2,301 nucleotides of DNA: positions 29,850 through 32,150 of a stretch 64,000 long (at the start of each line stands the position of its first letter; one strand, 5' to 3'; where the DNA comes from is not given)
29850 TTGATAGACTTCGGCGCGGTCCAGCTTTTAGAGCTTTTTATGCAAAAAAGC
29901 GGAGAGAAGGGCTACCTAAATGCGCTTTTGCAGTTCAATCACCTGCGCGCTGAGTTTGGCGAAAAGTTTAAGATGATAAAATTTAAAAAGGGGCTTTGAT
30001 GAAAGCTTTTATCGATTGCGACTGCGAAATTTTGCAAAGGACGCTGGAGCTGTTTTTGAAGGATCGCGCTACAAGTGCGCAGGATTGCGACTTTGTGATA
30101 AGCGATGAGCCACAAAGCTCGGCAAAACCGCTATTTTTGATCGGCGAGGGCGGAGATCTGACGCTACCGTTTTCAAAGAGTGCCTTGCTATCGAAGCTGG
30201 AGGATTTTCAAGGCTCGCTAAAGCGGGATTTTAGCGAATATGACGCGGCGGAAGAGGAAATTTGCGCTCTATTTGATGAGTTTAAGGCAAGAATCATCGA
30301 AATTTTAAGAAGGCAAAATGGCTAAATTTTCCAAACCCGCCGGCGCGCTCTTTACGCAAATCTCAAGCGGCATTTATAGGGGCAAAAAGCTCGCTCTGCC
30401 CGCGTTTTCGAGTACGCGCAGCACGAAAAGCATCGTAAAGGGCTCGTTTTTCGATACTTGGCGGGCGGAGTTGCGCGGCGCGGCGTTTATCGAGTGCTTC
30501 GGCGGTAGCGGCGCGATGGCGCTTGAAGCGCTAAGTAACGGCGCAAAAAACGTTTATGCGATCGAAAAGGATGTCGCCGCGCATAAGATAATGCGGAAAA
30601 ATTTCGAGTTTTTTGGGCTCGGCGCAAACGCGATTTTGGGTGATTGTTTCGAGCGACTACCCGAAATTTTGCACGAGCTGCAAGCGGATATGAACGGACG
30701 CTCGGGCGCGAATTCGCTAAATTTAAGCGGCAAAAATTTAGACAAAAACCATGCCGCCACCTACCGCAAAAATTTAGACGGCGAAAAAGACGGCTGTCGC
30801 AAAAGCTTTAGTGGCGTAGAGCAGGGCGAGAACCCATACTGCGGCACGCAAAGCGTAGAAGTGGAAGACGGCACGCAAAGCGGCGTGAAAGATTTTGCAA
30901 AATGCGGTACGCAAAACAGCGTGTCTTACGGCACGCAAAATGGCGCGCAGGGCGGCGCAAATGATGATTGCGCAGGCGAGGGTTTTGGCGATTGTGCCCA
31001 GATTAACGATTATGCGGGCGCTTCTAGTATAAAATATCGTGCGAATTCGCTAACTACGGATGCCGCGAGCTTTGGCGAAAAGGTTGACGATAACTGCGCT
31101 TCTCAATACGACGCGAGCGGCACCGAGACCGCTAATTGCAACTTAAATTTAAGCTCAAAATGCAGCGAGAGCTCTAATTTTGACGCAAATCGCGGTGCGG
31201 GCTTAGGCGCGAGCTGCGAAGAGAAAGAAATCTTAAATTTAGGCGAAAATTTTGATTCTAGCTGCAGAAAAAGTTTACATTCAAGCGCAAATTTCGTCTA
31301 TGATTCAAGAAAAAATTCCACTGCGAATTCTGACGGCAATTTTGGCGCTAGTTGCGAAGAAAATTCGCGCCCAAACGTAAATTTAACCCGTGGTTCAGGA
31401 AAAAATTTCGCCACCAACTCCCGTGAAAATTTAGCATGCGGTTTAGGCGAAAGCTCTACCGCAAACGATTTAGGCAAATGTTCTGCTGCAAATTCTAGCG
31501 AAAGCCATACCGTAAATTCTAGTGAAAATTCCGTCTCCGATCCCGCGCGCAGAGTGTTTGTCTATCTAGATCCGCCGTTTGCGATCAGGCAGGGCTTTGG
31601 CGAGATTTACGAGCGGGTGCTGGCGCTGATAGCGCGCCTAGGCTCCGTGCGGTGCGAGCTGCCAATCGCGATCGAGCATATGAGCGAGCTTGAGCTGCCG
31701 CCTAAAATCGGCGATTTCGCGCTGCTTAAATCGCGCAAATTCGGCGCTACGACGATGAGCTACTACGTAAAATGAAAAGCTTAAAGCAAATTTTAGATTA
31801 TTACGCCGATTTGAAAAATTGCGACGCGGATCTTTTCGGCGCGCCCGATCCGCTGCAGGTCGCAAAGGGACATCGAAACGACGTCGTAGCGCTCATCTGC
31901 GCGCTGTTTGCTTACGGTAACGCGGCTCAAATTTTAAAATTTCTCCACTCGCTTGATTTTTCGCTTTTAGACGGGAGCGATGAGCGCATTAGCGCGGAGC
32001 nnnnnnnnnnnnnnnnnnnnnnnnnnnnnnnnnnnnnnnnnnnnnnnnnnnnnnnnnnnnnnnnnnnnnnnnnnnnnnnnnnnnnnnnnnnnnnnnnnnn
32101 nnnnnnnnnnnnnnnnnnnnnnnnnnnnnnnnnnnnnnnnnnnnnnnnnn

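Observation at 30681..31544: About 288-aa low-complexity insertion splitting the RsmD methyltransferase fold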

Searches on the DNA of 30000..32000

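Call 52: search_rna_families(source=window, start=30000, end=32000, threshold=evalue, max_evalue=1)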
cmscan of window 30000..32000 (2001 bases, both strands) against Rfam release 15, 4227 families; matches with E-value up to 1: 1.
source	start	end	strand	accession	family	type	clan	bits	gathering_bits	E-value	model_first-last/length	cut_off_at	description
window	30084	30106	+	RF01325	CRISPR-DR12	Gene; CRISPR;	-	19.5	37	0.78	1-30/30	no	CRISPR RNA direct repeat element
